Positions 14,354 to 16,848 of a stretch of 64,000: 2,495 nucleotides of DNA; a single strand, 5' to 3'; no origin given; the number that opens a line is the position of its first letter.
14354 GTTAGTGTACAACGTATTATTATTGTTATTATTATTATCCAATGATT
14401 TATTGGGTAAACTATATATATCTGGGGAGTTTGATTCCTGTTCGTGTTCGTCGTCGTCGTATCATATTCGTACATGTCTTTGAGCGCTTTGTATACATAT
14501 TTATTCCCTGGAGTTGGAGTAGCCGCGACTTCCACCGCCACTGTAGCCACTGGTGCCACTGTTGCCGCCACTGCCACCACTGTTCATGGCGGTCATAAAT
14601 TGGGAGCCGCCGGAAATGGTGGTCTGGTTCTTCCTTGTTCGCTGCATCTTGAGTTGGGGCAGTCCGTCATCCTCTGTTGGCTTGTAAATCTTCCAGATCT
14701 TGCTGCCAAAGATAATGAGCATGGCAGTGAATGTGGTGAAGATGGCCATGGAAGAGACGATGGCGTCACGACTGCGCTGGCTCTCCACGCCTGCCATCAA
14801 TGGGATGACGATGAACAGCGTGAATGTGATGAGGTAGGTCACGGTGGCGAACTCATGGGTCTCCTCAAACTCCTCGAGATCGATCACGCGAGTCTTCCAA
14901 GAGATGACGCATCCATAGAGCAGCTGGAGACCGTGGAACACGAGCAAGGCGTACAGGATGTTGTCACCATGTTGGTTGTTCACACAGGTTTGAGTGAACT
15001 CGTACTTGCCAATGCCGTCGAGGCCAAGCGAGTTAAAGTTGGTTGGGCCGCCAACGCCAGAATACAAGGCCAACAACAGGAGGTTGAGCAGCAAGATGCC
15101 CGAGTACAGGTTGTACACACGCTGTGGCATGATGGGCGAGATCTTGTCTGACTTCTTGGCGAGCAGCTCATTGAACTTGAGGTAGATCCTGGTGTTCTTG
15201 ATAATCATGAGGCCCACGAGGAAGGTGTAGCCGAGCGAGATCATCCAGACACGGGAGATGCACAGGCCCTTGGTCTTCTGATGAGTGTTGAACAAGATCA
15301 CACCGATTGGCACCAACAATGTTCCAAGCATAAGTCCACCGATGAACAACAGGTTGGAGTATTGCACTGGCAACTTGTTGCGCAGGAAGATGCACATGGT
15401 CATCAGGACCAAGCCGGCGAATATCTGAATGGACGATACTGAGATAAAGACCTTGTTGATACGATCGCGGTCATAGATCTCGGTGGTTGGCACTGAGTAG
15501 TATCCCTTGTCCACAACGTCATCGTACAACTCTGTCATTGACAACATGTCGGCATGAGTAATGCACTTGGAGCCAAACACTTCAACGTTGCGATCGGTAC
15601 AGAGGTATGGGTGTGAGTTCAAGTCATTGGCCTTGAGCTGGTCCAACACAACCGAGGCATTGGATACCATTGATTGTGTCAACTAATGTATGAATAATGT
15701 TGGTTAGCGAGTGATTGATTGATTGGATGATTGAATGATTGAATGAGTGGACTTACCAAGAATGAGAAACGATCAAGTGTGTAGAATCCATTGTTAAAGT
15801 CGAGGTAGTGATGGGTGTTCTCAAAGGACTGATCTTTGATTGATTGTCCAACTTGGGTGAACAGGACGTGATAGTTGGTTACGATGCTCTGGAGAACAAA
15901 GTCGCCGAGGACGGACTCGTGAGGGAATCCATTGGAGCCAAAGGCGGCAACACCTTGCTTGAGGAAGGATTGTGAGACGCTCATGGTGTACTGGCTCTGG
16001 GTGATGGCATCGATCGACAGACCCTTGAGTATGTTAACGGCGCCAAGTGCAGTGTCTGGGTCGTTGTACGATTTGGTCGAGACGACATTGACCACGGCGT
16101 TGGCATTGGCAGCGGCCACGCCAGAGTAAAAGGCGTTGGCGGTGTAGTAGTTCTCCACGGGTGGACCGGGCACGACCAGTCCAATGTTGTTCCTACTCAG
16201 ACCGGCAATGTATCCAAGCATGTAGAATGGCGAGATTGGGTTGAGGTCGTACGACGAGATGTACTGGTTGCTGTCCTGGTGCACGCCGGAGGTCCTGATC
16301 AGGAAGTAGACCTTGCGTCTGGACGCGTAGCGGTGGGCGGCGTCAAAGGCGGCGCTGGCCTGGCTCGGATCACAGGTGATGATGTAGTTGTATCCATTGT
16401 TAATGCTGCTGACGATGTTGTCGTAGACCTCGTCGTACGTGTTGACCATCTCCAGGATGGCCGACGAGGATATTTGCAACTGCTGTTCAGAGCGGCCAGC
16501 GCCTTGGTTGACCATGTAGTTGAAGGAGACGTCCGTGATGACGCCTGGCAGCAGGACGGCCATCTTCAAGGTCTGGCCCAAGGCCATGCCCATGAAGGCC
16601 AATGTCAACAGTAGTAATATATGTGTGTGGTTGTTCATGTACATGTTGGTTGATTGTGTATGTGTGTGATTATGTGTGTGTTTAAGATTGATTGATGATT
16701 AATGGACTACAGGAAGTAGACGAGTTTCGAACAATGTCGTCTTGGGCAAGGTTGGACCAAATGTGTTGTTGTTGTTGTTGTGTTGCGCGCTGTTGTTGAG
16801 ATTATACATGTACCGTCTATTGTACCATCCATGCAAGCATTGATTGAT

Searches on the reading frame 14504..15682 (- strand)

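Call 87: search_protein_families(library=pfam, proteins=[window:14504-15682:-], max_evalue=0.0001)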
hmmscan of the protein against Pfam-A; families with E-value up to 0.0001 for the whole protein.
window:14504-15682:- (393 aa): 1 family
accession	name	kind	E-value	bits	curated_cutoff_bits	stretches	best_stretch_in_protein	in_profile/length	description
PF00003.28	7tm_3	-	1.7e-32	113.5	33.5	1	76-328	8-251/251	7 transmembrane sweet-taste receptor of 3 GCPR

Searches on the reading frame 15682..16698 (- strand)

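Call 87: search_protein_families(library=pfam, proteins=[window:15682-16698:-], max_evalue=0.0001)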
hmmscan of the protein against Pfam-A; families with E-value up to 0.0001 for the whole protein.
window:15682-16698:- (339 aa): 1 family
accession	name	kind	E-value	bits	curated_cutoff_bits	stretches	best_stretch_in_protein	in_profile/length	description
PF02608.20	Bmp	-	1.6e-14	54.1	24.1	1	45-293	3-252/301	ABC transporter substrate-binding protein PnrA-like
